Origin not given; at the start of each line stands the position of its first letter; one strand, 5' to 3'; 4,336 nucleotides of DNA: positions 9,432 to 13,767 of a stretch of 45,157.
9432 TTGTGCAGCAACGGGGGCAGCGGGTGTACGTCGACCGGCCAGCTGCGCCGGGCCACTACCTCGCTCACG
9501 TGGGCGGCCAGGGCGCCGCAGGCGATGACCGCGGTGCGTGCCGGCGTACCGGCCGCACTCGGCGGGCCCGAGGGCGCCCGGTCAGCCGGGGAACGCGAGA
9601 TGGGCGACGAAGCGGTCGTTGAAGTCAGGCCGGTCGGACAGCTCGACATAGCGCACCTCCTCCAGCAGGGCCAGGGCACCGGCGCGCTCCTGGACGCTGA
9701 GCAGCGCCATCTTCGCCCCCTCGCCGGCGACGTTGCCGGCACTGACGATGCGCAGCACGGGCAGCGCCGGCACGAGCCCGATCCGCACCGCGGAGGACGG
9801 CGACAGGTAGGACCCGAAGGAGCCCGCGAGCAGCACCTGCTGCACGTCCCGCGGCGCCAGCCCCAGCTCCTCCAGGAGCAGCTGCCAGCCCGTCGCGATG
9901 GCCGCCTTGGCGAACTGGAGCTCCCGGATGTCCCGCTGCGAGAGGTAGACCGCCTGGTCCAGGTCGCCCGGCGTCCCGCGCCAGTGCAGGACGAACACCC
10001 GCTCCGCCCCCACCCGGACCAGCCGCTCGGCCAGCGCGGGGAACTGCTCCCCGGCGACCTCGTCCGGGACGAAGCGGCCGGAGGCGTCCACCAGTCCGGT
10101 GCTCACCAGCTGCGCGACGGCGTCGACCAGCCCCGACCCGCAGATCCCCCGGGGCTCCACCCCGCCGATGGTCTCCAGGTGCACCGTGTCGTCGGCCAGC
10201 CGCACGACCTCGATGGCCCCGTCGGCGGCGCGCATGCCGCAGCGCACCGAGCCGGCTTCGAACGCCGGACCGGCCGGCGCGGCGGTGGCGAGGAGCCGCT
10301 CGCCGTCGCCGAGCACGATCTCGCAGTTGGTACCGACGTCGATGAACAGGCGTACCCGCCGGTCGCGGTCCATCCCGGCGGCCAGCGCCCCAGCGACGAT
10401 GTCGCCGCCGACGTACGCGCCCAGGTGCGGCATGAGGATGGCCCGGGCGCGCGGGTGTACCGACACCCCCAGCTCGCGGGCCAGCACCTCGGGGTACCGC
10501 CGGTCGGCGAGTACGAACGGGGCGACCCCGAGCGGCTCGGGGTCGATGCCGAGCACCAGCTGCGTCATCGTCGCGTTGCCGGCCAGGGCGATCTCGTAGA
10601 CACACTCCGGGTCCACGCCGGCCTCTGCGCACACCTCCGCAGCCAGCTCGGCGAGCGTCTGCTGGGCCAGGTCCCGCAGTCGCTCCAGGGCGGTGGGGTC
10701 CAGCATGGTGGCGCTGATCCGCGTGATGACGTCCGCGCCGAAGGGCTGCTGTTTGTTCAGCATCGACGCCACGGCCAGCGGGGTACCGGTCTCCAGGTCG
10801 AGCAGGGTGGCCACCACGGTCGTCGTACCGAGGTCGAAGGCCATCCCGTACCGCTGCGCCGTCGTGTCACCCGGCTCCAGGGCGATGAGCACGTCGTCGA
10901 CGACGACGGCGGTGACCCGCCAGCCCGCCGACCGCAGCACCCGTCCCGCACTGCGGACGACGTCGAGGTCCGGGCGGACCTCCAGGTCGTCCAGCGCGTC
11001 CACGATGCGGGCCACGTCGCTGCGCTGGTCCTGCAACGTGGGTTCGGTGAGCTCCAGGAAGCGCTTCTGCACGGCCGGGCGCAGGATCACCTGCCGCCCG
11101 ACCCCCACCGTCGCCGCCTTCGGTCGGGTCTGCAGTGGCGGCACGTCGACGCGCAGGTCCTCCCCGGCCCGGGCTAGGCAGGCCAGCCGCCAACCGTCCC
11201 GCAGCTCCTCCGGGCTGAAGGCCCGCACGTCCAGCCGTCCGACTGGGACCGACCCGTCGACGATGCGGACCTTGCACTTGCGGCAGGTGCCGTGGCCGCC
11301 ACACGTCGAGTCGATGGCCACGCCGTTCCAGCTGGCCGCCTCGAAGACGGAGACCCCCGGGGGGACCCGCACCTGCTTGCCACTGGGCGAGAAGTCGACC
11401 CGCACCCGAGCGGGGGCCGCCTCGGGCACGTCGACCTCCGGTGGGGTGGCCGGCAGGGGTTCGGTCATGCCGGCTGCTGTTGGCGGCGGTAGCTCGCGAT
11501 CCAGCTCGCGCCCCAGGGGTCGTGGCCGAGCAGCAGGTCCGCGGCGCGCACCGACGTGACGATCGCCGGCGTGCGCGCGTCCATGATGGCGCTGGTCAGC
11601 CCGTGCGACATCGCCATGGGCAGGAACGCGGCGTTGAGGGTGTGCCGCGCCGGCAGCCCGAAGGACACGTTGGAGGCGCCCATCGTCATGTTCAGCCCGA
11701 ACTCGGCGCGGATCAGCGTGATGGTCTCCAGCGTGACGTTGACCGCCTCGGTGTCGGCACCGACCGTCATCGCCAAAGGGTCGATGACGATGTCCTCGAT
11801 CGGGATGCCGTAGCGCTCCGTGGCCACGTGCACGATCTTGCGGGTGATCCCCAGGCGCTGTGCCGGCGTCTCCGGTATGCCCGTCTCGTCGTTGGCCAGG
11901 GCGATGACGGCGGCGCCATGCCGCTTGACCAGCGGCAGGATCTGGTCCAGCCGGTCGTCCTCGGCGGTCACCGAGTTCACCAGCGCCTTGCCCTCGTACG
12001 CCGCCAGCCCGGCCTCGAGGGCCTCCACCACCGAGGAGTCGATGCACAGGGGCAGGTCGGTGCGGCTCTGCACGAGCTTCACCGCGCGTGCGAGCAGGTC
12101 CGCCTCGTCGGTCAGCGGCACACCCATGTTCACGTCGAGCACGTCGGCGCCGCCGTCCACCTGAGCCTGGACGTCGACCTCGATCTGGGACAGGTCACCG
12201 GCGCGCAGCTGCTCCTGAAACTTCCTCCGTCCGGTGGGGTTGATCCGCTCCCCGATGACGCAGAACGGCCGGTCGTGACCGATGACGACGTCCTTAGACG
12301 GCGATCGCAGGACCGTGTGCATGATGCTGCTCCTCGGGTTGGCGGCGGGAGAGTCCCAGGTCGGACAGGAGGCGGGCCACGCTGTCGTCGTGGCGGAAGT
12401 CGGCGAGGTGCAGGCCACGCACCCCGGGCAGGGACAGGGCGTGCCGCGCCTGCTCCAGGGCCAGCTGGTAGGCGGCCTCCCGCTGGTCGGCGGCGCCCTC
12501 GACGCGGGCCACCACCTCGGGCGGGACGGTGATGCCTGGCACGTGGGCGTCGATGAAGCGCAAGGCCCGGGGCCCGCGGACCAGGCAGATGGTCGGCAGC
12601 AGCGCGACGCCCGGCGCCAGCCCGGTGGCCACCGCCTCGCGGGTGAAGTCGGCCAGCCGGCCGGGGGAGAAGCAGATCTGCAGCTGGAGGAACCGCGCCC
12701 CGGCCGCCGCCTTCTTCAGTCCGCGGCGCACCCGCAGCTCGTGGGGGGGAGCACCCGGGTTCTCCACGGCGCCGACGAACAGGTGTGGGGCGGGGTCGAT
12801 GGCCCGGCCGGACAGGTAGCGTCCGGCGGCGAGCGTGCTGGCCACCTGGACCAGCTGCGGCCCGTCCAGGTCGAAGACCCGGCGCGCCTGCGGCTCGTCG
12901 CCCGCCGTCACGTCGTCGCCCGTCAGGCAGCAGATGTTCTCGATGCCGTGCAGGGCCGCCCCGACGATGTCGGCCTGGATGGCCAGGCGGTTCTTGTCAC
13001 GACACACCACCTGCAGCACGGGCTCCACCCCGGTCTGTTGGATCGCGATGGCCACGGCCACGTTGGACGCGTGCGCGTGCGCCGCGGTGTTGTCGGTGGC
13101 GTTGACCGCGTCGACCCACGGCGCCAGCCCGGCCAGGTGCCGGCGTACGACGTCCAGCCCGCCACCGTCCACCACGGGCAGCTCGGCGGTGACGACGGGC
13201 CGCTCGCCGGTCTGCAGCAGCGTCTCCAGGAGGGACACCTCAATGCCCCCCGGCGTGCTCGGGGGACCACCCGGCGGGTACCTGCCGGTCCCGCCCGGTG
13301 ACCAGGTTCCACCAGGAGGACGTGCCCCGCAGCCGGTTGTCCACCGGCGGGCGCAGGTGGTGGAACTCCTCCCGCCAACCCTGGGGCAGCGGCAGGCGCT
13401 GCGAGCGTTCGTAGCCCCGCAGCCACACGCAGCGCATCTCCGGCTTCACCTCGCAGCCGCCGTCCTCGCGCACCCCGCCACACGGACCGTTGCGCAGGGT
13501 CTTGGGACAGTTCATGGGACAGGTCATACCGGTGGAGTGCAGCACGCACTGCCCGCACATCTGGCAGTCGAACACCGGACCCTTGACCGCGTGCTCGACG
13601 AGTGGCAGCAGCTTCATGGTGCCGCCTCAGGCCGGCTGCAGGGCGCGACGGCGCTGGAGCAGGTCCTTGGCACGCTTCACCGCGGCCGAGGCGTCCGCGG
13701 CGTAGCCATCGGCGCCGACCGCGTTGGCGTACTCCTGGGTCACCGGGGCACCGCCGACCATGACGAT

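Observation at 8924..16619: Complete cobalamin-dependent MttB-family methyltransferase system embedded in an oxidase/ETF-based glycine-betaine pathway of an actinobacterium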

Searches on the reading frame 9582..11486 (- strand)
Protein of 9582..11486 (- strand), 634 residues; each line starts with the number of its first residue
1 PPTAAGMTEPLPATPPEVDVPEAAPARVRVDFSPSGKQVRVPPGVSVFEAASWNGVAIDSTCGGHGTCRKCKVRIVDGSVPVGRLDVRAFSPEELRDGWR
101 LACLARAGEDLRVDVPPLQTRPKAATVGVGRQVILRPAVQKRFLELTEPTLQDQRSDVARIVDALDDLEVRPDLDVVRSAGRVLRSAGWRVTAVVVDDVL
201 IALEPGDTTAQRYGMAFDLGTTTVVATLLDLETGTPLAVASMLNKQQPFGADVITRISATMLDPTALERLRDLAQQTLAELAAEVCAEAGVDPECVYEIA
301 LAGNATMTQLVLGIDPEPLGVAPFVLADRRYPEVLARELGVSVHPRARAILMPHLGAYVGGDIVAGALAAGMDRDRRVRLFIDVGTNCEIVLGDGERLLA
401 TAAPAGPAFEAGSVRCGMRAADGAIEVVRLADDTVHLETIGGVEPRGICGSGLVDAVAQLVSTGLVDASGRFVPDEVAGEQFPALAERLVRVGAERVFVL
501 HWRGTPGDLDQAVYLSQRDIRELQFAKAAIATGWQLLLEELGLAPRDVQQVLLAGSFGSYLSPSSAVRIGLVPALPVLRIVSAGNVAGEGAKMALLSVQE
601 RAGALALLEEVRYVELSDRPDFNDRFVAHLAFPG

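Call 6: search_protein_families(library=pfam, proteins=[window:9582-11486:-])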
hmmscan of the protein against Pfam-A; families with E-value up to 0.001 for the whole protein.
window:9582-11486:- (634 aa): 4 families
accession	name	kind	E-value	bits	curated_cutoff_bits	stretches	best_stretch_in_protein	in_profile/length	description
PF14574.11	RACo_C_ter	-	1.3e-75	254.3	27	1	378-633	2-250/261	C-terminal domain of RACo the ASKHA domain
PF17651.6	Raco_middle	-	1.3e-55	187.9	26.8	1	213-374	1-162/163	RACo middle region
PF17650.6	RACo_linker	-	9.5e-21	73.9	26.2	1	131-209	4-85/86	RACo linker region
PF00111.32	Fer2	-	2.8e-11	43.6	21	1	34-107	5-76/77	2Fe-2S iron-sulfur cluster binding domain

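Call 7: search_protein_families(library=ncbifam, proteins=[window:9582-11486:-])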
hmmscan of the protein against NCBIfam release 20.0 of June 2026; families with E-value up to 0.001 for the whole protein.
window:9582-11486:- (634 aa): 8 families
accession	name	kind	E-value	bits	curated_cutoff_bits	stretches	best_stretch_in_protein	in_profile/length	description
NF040756.1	corr_regen_AcsV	exception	2e-125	419.6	800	1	30-629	2-620/632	corrinoid activation/regeneration protein AcsV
TIGR04270.1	Rama_corrin_act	subfamily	1.2e-27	96.5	500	1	213-599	1-381/534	methylamine methyltransferase corrinoid protein reductive activase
TIGR01941.1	nqrF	equivalog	2.2e-13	49.9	295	1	36-116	41-121/405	NADH:ubiquinone reductase (Na(+)-transporting) subunit F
NF058606.1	GlBtMonoRdsGbcB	equivalog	4.9e-09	35.6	500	1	26-114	276-361/362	glycine betaine monooxygenase reductase subunit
NF004317.0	PRK05713.1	equivalog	1.4e-08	34.4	338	1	36-116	8-85/312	iron-sulfur-binding ferredoxin reductase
NF007964.0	PRK10684.1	equivalog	2.1e-06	26.9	383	1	24-113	246-332/333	NADH oxidoreductase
NF045803.1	MethMoxFADbindMmoC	equivalog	4.9e-05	22.3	500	1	44-117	21-93/343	aromatic/alkene monooxygenase hydroxylase FAD-binding subunit MmoC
TIGR02007.1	fdx_isc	equivalog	0.00036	20.7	132.1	0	30-116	9-100/110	ISC system 2Fe-2S type ferredoxin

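Call 45: search_solved_structures(query=window:9582-11468:-, max_evalue=0.001)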
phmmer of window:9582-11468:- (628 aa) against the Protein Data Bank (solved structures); distinct sequences matched with E-value up to 0.001: 12.
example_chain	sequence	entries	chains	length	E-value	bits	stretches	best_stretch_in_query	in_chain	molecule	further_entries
3zyy_X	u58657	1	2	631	3.1e-101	343.1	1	21-623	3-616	IRON-SULFUR CLUSTER BINDING PROTEIN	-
4c1n_K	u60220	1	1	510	3.8e-87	296.6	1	131-623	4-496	IRON-SULFUR CLUSTER BINDING PROTEIN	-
4c1n_I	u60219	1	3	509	4.3e-87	296.4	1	131-623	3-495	IRON-SULFUR CLUSTER BINDING PROTEIN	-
8a1t_F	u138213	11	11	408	1.4e-07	33.8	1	28-110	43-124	Na(+)-translocating NADH-quinone reductase subunit F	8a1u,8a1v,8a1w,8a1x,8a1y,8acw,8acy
7xk3_F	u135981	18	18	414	1.4e-07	33.8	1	28-110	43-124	Na(+)-translocating NADH-quinone reductase subunit F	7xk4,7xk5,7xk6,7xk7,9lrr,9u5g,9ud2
5ogx_A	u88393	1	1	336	4.9e-06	28.7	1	27-107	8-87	Cytochrome P450 reductase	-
3w5u_B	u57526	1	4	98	6.1e-05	25.1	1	27-108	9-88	Ferredoxin-1, chloroplastic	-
1gaq_B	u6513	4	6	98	6.6e-05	25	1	27-108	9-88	FERREDOXIN I | Ferredoxin-1, chloroplastic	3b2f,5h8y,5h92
3w5v_B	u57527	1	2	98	0.00013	24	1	27-108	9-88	Ferredoxin-1, chloroplastic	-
3ah7_A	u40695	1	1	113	0.00031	22.8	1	25-111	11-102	[2Fe-2S]ferredoxin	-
29ki_A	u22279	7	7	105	0.00091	21.2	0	15-108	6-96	Ferredoxin-1, chloroplastic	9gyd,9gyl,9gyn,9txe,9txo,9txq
9gyr_A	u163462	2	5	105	0.00092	21.2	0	15-108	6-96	Ferredoxin-1, chloroplastic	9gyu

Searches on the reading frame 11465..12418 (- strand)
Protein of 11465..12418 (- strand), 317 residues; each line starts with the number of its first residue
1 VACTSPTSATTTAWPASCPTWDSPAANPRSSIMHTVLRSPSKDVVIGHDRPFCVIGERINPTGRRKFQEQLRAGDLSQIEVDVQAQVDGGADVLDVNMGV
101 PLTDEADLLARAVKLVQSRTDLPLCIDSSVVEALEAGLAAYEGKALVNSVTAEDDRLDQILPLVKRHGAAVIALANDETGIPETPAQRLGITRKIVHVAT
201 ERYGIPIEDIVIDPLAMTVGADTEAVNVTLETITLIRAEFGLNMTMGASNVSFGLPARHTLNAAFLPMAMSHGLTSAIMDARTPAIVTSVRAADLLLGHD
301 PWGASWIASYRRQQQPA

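Call 6: search_protein_families(library=pfam, proteins=[window:11465-12418:-])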
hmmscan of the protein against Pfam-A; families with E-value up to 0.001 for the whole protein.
window:11465-12418:- (317 aa): 2 families
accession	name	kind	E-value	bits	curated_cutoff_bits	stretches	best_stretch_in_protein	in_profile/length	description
PF00809.28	Pterin_bind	-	8e-31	108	25.5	1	56-278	1-242/244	Pterin binding enzyme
PF03599.22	CdhD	-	1.6e-06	27.6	24.8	1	109-238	85-197/387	CO dehydrogenase/acetyl-CoA synthase delta subunit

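Call 7: search_protein_families(library=ncbifam, proteins=[window:11465-12418:-])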
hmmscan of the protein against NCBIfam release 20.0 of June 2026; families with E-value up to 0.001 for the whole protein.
window:11465-12418:- (317 aa): 7 families
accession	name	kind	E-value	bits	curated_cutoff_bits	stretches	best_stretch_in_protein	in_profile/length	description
NF005719.0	PRK07535.1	domain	9.2e-94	313.5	259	1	52-314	1-262/268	methyltetrahydrofolate:corrinoid/iron-sulfur protein methyltransferase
TIGR02082.1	metH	equivalog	4.8e-48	163.6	1010.85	1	33-287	324-592/1182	methionine synthase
NF040758.1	CODH_ACS_meth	exception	7.1e-40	137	370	1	52-304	4-256/261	carbon monoxide dehydrogenase/acetyl-CoA synthase methytransferase subunit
NF007024.0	PRK09490.1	equivalog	7.4e-38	130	1497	1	34-287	342-609/1234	methionine synthase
NF002142.0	PRK00979.1-1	subfamily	2.7e-09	36.5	287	1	109-252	82-221/306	tetrahydromethanopterin S-methyltransferase subunit H family protein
TIGR00284.1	TIGR00284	hypoth_equivalog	5.6e-05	21.9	256.65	1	73-253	161-323/497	dihydropteroate synthase-like protein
NF003195.0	PRK04165.1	equivalog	0.00042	19.3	306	1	105-266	139-273/450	acetyl-CoA decarbonylase/synthase complex subunit gamma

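Call 43: search_solved_structures(query=window:11465-12322:-, max_evalue=0.00001)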
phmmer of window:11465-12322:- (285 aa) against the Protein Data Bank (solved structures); distinct sequences matched with E-value up to 0.00001: 17.
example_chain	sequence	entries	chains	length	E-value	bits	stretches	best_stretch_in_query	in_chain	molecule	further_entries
1f6y_A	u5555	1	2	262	7e-41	143.8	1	21-278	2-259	5-METHYLTETRAHYDROFOLATE CORRINOID/IRON SULFUR PROTEIN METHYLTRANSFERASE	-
2e7f_A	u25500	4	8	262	1.9e-40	142.4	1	21-278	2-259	5-methyltetrahydrofolate corrinoid/iron sulfur protein methyltransferase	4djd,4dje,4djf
2yck_X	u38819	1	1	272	3.2e-40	141.7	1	18-280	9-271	5-METHYLTETRAHYDROFOLATE CORRINOID/IRON SULFUR PROTEIN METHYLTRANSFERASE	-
2yci_X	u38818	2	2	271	3.2e-40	141.7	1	18-280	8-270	5-METHYLTETRAHYDROFOLATE CORRINOID/IRON SULFUR PROTEIN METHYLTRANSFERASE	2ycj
2ogy_A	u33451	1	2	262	2.5e-39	138.7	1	21-278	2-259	5-methyltetrahydrofolate corrinoid/iron sulfur protein methyltransferase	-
4o0q_A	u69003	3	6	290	6.4e-37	130.9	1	19-281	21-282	Dihydropteroate synthase DHPS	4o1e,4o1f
1q7m_A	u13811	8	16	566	9.3e-37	130.3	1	5-262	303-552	5-methyltetrahydrofolate S-homocysteine methyltransferase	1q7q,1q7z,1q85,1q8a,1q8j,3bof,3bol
8g3h_A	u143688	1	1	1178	2.7e-36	128.8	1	15-251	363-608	Methionine synthase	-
5von_A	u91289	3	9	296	4.5e-35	124.8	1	17-251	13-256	5-methyltetrahydrofolate homocysteine S-methyltransferase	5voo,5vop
9cbo_A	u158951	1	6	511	4e-34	121.7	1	21-251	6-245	Methionine synthase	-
9cbq_A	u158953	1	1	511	4e-34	121.7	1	21-251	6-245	Methionine synthase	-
9cbr_A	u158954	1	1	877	4.7e-34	121.5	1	16-251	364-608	Methionine synthase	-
9cbp_A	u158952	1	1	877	4.7e-34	121.5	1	16-251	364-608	Methionine synthase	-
8ssc_A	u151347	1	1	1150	7.4e-34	120.8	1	16-251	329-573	Methionine synthase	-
4ccz_A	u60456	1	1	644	2.7e-30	109.1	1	14-258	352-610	METHIONINE SYNTHASE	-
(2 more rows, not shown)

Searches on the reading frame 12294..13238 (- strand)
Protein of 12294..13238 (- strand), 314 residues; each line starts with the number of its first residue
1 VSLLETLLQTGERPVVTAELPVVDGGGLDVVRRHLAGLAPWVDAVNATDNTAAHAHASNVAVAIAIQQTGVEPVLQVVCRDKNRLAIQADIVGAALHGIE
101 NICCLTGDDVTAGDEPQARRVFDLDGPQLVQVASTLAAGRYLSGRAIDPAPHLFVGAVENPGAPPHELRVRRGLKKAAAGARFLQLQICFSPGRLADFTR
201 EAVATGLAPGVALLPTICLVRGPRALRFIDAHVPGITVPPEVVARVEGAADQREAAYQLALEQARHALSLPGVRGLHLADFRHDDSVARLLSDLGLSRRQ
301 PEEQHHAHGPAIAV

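Call 6: search_protein_families(library=pfam, proteins=[window:12294-13238:-])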
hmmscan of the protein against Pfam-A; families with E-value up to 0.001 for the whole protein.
window:12294-13238:- (314 aa): 1 family
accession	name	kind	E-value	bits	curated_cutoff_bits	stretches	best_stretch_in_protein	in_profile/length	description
PF02219.23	MTHFR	-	2.5e-19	70.2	24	1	44-295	43-287/287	Methylenetetrahydrofolate reductase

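Call 7: search_protein_families(library=ncbifam, proteins=[window:12294-13238:-])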
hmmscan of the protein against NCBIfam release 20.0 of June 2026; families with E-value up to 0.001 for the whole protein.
window:12294-13238:- (314 aa): 3 families
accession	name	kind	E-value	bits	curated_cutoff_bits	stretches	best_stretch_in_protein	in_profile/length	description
NF006396.0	PRK08645.1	equivalog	1.5e-42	145.6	453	1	42-268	351-573/611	bifunctional homocysteine S-methyltransferase/methylenetetrahydrofolate reductase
TIGR00676.1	fadh2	equivalog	6.6e-09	35.5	293.7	1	45-292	32-272/275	methylenetetrahydrofolate reductase [NAD(P)H]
TIGR00677.1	fadh2_euk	equivalog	1.9e-07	30.7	310.05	1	52-297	41-278/281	methylenetetrahydrofolate reductase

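Call 44: search_solved_structures(query=window:12294-13238:-, max_evalue=0.001)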
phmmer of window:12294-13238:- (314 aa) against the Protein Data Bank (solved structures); distinct sequences matched with E-value up to 0.001: 4.
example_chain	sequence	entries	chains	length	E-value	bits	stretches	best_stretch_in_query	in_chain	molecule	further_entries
3apt_A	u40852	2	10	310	1.3e-09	40.9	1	12-298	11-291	Methylenetetrahydrofolate reductase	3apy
1v93_A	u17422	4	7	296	1.3e-09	40.9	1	12-297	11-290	5,10-Methylenetetrahydrofolate reductase | Methylenetetrahydrofolate reductase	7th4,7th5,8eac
6fcx_A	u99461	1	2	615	0.00011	24.7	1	57-301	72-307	Methylenetetrahydrofolate reductase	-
8qa4_A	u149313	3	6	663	0.00013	24.4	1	57-301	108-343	Methylenetetrahydrofolate reductase (NADPH)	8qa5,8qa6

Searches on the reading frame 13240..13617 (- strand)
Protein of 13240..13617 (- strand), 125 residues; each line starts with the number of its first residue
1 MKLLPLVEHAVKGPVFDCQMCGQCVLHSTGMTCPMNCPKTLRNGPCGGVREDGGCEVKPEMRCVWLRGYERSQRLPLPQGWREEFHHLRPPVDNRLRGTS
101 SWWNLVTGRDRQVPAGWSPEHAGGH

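Call 6: search_protein_families(library=pfam, proteins=[window:13240-13617:-])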
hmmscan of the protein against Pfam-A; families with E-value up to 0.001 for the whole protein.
window:13240-13617:- (125 aa): 1 family
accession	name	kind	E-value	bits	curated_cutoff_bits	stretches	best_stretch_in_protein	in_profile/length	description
PF12225.13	DUF5981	-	1.9e-25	88.8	23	1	7-75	11-79/95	Methylene-tetrahydrofolate reductase C terminal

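Call 7: search_protein_families(library=ncbifam, proteins=[window:13240-13617:-])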
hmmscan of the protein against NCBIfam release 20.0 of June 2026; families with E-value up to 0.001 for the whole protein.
window:13240-13617:- (125 aa): 0 families
